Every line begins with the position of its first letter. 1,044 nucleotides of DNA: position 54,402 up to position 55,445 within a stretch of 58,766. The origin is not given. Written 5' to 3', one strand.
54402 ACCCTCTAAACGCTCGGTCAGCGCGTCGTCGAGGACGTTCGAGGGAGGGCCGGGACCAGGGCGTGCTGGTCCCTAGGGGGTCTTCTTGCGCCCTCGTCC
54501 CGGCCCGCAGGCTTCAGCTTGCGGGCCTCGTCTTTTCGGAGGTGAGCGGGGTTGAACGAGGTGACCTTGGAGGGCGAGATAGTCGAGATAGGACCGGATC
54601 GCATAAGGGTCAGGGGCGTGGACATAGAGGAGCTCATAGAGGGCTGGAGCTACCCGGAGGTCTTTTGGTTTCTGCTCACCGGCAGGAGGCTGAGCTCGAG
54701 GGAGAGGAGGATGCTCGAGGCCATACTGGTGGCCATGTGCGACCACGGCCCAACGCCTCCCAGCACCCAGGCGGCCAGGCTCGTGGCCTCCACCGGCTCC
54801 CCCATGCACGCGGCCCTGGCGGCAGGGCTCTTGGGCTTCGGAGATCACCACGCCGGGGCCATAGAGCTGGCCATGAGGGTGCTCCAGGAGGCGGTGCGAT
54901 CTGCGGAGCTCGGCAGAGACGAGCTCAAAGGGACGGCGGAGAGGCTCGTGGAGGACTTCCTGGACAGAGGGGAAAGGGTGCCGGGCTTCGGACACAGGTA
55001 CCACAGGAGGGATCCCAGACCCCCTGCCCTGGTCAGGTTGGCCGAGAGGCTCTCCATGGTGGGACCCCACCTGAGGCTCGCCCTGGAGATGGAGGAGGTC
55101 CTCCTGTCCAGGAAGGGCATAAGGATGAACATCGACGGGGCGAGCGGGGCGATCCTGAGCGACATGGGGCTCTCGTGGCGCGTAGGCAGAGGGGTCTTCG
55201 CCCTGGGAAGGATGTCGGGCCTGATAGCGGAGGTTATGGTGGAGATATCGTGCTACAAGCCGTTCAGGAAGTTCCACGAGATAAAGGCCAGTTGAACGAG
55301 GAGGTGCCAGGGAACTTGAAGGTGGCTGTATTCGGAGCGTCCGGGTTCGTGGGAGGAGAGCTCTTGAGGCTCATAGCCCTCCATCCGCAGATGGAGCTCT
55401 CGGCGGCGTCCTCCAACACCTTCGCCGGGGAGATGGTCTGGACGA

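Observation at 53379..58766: Atypical amino-group-carrier operon: lysW, pseudo-lysX, citrate-synthase-fold gene, lysYZJK (best candidate for an undescribed system)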

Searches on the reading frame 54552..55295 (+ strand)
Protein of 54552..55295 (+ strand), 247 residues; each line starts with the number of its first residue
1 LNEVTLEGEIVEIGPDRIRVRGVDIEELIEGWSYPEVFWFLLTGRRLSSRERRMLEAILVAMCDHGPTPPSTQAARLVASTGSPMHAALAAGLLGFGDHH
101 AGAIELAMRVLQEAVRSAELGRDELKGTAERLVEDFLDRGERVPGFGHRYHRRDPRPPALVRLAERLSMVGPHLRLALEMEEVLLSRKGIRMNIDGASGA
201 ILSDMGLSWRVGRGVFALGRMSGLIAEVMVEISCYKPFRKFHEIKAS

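Call 3: search_protein_families(library=pfam, proteins=[window:54552-55295:+], max_evalue=0.01)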
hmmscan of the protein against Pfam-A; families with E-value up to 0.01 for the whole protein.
window:54552-55295:+ (247 aa): 1 family
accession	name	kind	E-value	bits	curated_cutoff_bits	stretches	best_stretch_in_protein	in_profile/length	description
PF00285.26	Citrate_synt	-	2.5e-43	148.9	27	2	48-233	163-349/357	Citrate synthase, C-terminal domain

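Call 6: search_protein_families(library=ncbifam, proteins=[window:54552-55295:+], max_evalue=0.1)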
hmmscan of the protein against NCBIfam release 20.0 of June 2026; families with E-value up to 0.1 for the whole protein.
window:54552-55295:+ (247 aa): 23 families
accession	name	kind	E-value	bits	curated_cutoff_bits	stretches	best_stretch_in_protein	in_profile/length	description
NF004866.0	PRK06224.1-3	subfamily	3e-86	289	245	1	4-245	17-257/275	citryl-CoA lyase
NF004869.0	PRK06224.1-6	subfamily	1.3e-60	205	212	1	13-240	12-238/263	citryl-CoA lyase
NF004864.0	PRK06224.1-1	equivalog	5.2e-54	183.1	261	1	8-227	19-244/278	citryl-CoA lyase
NF004868.0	PRK06224.1-5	subfamily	6.2e-53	179.5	193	1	6-231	6-235/260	citryl-CoA lyase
TIGR01800.1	cit_synth_II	subfamily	1.1e-27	96.8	421.3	1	28-229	143-339/368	2-methylcitrate synthase/citrate synthase II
NF004867.0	PRK06224.1-4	equivalog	6.8e-27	94.2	409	1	25-231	28-233/261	citryl-CoA lyase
NF009005.0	PRK12350.1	subfamily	5.6e-26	91.6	332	1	50-229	156-332/366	citrate synthase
NF004865.0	PRK06224.1-2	equivalog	9.1e-25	87.6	323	1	19-210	24-221/265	citryl-CoA lyase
NF041301.1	Cit_synth_Halo_CitZ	equivalog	2.4e-22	79.5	550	1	22-230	147-351/379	citrate synthase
NF041157.1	Cit_synThplmales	equivalog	7.2e-19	68.1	590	1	22-229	140-346/377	citrate synthase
NF009004.0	PRK12349.1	equivalog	1.6e-18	66.7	508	1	31-239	154-358/372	citrate synthase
NF010639.0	PRK14036.1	equivalog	2.5e-17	62.7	502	1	31-237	153-357/379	citrate synthase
NF010636.0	PRK14033.1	equivalog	3.1e-17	62.5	479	1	20-230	145-350/376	bifunctional 2-methylcitrate synthase/citrate synthase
NF004126.0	PRK05614.1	equivalog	4.8e-17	61.5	505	1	51-228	218-398/430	citrate synthase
NF010637.0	PRK14034.1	equivalog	7.7e-17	61.3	594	1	17-230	136-343/372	citrate synthase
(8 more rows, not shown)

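Call 18: find_homologous_proteins(query=window:54552-55295:+, max_evalue=1e-10)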
Query window:54552-55295:+ (247 aa): 628 proteins with E <= 1e-10 among 4593 candidates; the best 120 are listed.
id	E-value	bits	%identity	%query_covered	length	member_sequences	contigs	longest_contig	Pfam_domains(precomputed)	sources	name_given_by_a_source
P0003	9.3e-156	535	98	100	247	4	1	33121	PF00285.27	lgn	-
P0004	2.8e-90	320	61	96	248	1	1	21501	PF00285.27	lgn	-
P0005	2.9e-90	320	62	94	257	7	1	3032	PF00285.27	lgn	-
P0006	9.1e-88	312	59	94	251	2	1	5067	PF00285.27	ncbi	-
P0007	6.4e-87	309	60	94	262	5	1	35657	PF00285.27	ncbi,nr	ncbi:MAG: citryl-CoA lyase [Synergistetes bacterium]|nr:citryl-CoA lyase [Synergistota bacterium]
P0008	9.2e-74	266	54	96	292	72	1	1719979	PF00285.27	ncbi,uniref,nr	ncbi:citryl-CoA lyase [Methanothermobacter sp. EMTCatA1]|uniref:citryl-CoA lyase n=1 Tax=Methanother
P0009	1.6e-73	265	53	96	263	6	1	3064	PF00285.27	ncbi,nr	ncbi:MAG: citryl-CoA lyase, partial [Methanothermobacter sp.]|nr:citryl-CoA lyase [Methanothermobact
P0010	2.0e-73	265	53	96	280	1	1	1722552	PF00285.27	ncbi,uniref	ncbi:citryl-CoA lyase [Methanothermobacter sp. KEPCO 2]|uniref:citryl-CoA lyase n=1 Tax=Methanotherm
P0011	2.0e-73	265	54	96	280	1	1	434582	PF00285.27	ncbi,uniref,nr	ncbi:citryl-CoA lyase [Methanothermobacter sp.]|uniref:citryl-CoA lyase n=1 Tax=Methanothermobacter 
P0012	2.8e-73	265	53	96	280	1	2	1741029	PF00285.27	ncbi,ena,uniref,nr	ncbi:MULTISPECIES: citryl-CoA lyase [unclassified Methanothermobacter]|uniref:citryl-CoA lyase n=1 T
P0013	2.8e-73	265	53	96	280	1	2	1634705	PF00285.27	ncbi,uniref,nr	ncbi:citryl-CoA lyase [Methanothermobacter marburgensis]|uniref:Predicted citrate synthase n=1 Tax=M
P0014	3.5e-73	264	52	96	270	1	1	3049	PF00285.27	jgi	jgi:citrate synthase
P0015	3.9e-73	264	53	96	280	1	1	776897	PF00285.27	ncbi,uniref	ncbi:citryl-CoA lyase [Methanothermobacter marburgensis]|uniref:citryl-CoA lyase n=1 Tax=Methanother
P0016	4.3e-73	264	52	96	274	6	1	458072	PF00285.27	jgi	jgi:citrate synthase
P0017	5.4e-73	264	49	99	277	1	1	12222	PF00285.27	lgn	-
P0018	5.4e-73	264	49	95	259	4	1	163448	PF00285.27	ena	-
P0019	3.1e-72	261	63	76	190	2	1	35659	PF00285.27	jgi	-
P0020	3.1e-72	261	49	97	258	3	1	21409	PF00285.27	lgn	-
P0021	3.6e-72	261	49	96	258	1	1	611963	PF00285.27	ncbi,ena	-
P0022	3.9e-72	261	53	96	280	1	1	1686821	PF00285.27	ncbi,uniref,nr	ncbi:citryl-CoA lyase [Methanothermobacter sp. DP]|uniref:citryl-CoA lyase n=1 Tax=Methanothermobact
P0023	5.5e-72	260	52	96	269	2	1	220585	PF00285.27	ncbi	ncbi:MAG: citryl-CoA lyase [Methanobacterium sp.]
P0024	9.1e-72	260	52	95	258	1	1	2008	PF00285.27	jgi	jgi:citrate synthase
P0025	1.1e-71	259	50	96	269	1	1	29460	PF00285.27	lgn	-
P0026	1.3e-71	259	49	95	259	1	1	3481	PF00285.27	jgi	jgi:citrate synthase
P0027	1.4e-71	259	50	95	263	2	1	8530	PF00285.27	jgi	-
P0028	1.7e-71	259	50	96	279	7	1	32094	PF00285.27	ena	-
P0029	1.8e-71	259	49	95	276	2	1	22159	PF00285.27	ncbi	ncbi:MAG: citryl-CoA lyase [Methanobacteriaceae archaeon]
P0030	3.1e-71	258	53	96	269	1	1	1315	PF00285.27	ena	-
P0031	3.6e-71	258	50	96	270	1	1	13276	PF00285.27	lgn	-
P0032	4.8e-71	257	48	95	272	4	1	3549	PF00285.27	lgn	-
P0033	5.3e-71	257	49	95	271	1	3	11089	PF00285.27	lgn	-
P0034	5.4e-71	257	50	95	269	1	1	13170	PF00285.27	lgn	-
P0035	5.5e-71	257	49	95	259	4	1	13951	PF00285.27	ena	-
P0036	6.0e-71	257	50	96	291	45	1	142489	PF00285.27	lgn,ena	-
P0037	8.4e-71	257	50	96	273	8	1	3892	PF00285.27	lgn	-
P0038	8.4e-71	257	48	95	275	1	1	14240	PF00285.27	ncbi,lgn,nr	ncbi:MAG: citryl-CoA lyase [Methanobacteriaceae archaeon]|nr:citryl-CoA lyase [Methanobacteriaceae a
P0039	1.5e-70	256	50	96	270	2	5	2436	PF00285.27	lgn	-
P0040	1.9e-70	255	50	96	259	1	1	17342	PF00285.27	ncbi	-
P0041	2.5e-70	255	50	96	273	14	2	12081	PF00285.27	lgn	-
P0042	3.2e-70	255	51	94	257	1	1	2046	PF00285.27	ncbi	-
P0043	3.6e-70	254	51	95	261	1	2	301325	PF00285.27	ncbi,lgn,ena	-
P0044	3.8e-70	254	51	89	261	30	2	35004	PF00285.27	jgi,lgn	-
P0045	3.8e-70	254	49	96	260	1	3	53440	PF00285.27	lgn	-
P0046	4.6e-70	254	52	95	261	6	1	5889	PF00285.27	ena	-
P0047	4.9e-70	254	49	96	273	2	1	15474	PF00285.27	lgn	-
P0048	5.3e-70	254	50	95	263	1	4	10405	PF00285.27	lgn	-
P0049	5.6e-70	254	51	95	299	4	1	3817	PF00285.27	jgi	jgi:citrate synthase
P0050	6.7e-70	254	49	95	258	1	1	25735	PF00285.27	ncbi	-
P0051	6.8e-70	254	49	96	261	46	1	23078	PF00285.27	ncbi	-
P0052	8.6e-70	253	50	96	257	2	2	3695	PF00285.27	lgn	-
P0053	8.9e-70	253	50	96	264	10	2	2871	PF00285.27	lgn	-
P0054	9.3e-70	253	52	94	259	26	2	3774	PF00285.27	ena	-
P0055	1.0e-69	253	50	96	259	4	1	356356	PF00285.27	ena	-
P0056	1.0e-69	253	47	99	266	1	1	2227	PF00285.27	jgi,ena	-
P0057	1.1e-69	253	49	95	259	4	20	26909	PF00285.27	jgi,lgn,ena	-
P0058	1.2e-69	253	47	99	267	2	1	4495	PF00285.27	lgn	-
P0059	1.3e-69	253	49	99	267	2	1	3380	PF00285.27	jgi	jgi:citrate synthase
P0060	1.3e-69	253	48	95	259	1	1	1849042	PF00285.27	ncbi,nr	ncbi:MAG: citryl-CoA lyase [Methanobacterium paludis]|nr:citryl-CoA lyase [Methanobacterium paludis]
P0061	1.4e-69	253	49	96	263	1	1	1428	PF00285.27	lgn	-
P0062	1.7e-69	252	51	95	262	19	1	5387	PF00285.27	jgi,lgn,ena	-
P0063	1.7e-69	252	50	96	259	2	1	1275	PF00285.27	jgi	jgi:citrate synthase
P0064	1.8e-69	252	50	95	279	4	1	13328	PF00285.27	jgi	jgi:citrate synthase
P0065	2.3e-69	252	49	94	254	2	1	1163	PF00285.27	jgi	jgi:citrate synthase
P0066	2.6e-69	252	49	98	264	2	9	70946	PF00285.27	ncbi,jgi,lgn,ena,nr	ncbi:MAG: citryl-CoA lyase [Methanobacteriaceae archaeon]|jgi:citrate synthase|nr:citryl-CoA lyase [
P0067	2.7e-69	252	50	95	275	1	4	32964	PF00285.27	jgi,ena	-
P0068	2.9e-69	252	48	98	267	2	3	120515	PF00285.27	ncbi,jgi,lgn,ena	-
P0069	3.2e-69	251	48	96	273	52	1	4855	PF00285.27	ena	-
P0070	4.3e-69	251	50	96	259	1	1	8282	PF00285.27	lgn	-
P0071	4.4e-69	251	49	95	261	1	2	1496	PF00285.27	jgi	jgi:citrate synthase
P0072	4.8e-69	251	49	95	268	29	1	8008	PF00285.27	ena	-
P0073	5.4e-69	251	49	94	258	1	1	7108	PF00285.27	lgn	-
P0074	6.4e-69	250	49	96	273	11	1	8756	PF00285.27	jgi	jgi:citrate synthase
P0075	6.7e-69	250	48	98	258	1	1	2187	PF00285.27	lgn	-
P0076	7.2e-69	250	49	95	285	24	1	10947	PF00285.27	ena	-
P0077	7.3e-69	250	50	96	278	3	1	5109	PF00285.27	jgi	-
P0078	7.3e-69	250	49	95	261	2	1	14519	PF00285.27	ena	-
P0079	7.4e-69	250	46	98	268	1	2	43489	PF00285.27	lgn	-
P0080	1.2e-68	249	48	99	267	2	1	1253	PF00285.27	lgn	-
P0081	1.3e-68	249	50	95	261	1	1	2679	PF00285.27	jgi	jgi:citrate synthase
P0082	1.5e-68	249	48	95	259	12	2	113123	PF00285.27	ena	-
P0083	1.7e-68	249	51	95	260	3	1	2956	PF00285.27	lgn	-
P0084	1.7e-68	249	49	96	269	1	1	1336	PF00285.27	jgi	-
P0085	1.8e-68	249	49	96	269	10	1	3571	PF00285.27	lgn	-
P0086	1.9e-68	249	50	96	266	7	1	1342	PF00285.27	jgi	jgi:citrate synthase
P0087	2.0e-68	249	50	95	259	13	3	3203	PF00285.27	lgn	-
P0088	2.1e-68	249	48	94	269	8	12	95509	PF00285.27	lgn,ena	-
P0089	2.1e-68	249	50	94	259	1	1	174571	PF00285.27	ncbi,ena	-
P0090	2.1e-68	249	47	96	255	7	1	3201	PF00285.27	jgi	jgi:citrate synthase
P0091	2.2e-68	249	47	95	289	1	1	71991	PF00285.27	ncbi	ncbi:MAG: citryl-CoA lyase [Methanomicrobiales archaeon]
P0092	2.4e-68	248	50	95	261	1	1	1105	PF00285.27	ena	-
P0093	2.5e-68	248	49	95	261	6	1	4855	PF00285.27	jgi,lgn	-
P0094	2.5e-68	248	48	96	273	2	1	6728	PF00285.27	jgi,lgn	-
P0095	2.7e-68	248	48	96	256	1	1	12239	PF00285.27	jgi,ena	-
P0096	2.8e-68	248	48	96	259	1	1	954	PF00285.27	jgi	jgi:citrate synthase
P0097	2.9e-68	248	48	96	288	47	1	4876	PF00285.27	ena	-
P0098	3.1e-68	248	49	96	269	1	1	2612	PF00285.27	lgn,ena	-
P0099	3.2e-68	248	50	95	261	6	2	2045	PF00285.27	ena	-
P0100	3.4e-68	248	47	95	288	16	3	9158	PF00285.27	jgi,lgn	-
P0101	3.7e-68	248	46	95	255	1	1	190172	PF00285.27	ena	-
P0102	4.0e-68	248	49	95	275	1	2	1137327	PF00285.27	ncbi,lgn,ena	-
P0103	4.3e-68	248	48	96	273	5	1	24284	PF00285.27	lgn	-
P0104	5.3e-68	247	49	95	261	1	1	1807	PF00285.27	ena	-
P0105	5.3e-68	247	49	95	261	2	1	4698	PF00285.27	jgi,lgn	-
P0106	5.4e-68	247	48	96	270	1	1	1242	PF00285.27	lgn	-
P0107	5.6e-68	247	49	95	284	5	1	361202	PF00285.27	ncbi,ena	-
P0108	5.8e-68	247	45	99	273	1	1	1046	PF00285.27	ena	-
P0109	5.8e-68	247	49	95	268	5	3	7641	PF00285.27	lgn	-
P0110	7.4e-68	247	49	95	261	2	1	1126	PF00285.27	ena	-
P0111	7.6e-68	247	54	92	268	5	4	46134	PF00285.27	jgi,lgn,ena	-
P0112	8.0e-68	247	50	94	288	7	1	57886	PF00285.27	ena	-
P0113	8.0e-68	247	50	95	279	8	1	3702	PF00285.27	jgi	jgi:citrate synthase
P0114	8.6e-68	247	48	95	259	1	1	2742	PF00285.27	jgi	jgi:citrate synthase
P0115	9.6e-68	247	49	95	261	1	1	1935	PF00285.27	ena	-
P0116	1.1e-67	246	48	96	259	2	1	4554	PF00285.27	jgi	jgi:citrate synthase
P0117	1.1e-67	246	49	96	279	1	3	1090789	PF00285.27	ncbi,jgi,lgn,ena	-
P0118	1.1e-67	246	45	97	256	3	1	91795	PF00285.27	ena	-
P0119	1.4e-67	246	49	95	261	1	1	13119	PF00285.27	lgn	-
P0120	1.5e-67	246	45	98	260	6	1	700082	PF00285.27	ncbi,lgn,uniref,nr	ncbi:citryl-CoA lyase [Methanobacterium sp. VT]|uniref:Citryl-CoA lyase n=1 Tax=Methanobacterium spi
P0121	1.5e-67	246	48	95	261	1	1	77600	PF00285.27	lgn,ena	-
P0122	1.6e-67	246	46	96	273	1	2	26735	PF00285.27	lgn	-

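Call 19: find_encoding_contigs(protein=P0007, flank=10000, max_places=2)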
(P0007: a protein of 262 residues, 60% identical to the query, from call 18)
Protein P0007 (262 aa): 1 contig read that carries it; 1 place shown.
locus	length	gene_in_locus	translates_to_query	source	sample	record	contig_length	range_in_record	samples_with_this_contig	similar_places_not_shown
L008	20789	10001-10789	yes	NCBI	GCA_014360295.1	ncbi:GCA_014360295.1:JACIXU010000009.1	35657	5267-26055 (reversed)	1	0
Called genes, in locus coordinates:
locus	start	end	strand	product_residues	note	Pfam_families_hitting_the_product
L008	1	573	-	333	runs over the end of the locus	PF03480:DctP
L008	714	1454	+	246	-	PF00669:Flagellin_N, PF00700:Flagellin_C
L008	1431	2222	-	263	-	PF13483:Lactamase_B_3, PF12706:Lactamase_B_2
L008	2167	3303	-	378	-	PF04055:Radical_SAM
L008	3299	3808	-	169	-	PF02572:CobA_CobO_BtuR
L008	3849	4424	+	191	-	PF00293:NUDIX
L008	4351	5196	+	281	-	PF01261:AP_endonuc_2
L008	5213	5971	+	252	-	PF03328:HpcH_HpaI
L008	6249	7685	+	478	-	PF22842:Pel9A-like_beta_helix, PF13229:Beta_helix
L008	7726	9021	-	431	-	PF03063:Prismane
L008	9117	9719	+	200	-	PF00027:cNMP_binding, PF13545:HTH_Crp_2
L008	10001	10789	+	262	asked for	PF00285:Citrate_synt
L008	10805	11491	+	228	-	PF01177:Asp_Glu_race (weak)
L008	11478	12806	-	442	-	PF01266:DAO (faint), PF03486:HI0933_like (faint), PF07992:Pyr_redox_2, PF13738:Pyr_redox_3, PF00070:Pyr_redox, PF02852:Pyr_redox_dim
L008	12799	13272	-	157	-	PF00334:NDK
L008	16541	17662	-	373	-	PF00988:CPSase_sm_chain, PF00117:GATase, PF07722:Peptidase_C26 (weak)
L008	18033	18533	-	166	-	PF03773:ArsP_1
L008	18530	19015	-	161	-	PF03773:ArsP_1 (weak)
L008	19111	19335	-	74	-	PF17253:DUF5320 (weak)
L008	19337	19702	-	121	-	PF03551:PadR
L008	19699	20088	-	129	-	PF02579:Nitro_FeMo-Co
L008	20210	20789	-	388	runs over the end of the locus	PF01546:Peptidase_M20, PF07687:M20_dimer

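Call 20: find_encoding_contigs(protein=P0004, flank=10000, max_places=2)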
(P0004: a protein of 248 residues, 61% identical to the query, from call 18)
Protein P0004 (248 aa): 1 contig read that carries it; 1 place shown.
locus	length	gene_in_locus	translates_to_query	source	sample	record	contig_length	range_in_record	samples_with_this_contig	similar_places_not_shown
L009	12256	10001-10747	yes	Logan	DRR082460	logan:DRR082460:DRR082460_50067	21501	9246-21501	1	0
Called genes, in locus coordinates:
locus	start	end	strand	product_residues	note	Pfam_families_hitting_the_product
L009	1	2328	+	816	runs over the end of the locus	PF02901:PFL-like, PF01228:Gly_radical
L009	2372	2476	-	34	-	-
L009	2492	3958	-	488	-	PF00209:SNF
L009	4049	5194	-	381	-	PF00890:FAD_binding_2 (faint), PF01266:DAO, PF07992:Pyr_redox_2 (faint), PF12831:FAD_oxidored, PF13450:NAD_binding_8 (weak)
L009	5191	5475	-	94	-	PF17806:SO_alpha_A3, PF04324:Fer2_BFD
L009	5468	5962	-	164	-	PF13237:Fer4_10 (faint), PF14697:Fer4_21 (weak), PF00037:Fer4 (weak)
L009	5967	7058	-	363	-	PF00070:Pyr_redox (faint), PF00890:FAD_binding_2 (weak), PF01134:GIDA (faint), PF03486:HI0933_like (weak), PF07992:Pyr_redox_2, PF12831:FAD_oxidored, PF13450:NAD_binding_8 (weak), PF13738:Pyr_redox_3 (weak), +3 more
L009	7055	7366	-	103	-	PF13510:Fer2_4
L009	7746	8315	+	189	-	PF14512:TM1586_NiRdase (faint), PF00881:Nitroreductase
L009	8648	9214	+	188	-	-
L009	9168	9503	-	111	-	-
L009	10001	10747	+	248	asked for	PF00285:Citrate_synt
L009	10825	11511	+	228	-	PF01177:Asp_Glu_race (weak)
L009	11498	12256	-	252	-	?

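Call 21: find_encoding_contigs(protein=P0013, flank=6000, max_places=1)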
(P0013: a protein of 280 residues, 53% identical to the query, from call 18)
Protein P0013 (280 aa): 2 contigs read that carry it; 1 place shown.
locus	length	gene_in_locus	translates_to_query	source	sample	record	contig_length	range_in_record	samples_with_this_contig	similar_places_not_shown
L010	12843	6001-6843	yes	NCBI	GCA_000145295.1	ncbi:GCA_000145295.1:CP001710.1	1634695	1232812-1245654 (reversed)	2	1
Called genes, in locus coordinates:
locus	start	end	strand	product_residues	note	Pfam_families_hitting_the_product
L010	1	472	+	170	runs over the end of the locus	-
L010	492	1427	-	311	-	PF26553:PDDEXK_19, PF01381:HTH_3, PF12844:HTH_19, PF13560:HTH_31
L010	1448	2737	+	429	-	PF22641:TiaS_TCKD, PF08489:TiaS_FLD, PF01336:tRNA_anti-codon (weak), PF23783:Zn_ribbon_TiaS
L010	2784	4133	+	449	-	PF03972:MmgE_PrpD_N, PF19305:MmgE_PrpD_C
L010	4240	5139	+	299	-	-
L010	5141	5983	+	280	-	PF05681:Fumerase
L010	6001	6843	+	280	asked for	PF00285:Citrate_synt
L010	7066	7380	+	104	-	-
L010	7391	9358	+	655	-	PF01496:V_ATPase_I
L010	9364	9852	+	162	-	PF00137:ATP-synt_C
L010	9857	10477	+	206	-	PF01991:vATP-synt_E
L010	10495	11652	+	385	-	PF01992:vATP-synt_AC39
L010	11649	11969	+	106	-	PF01990:ATP-synt_F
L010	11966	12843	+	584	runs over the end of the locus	PF02874:ATP-synt_ab_N, PF16886:ATP-synt_ab_Xtn, PF00006:ATP-synt_ab, PF22919:ATP-synt_VA_C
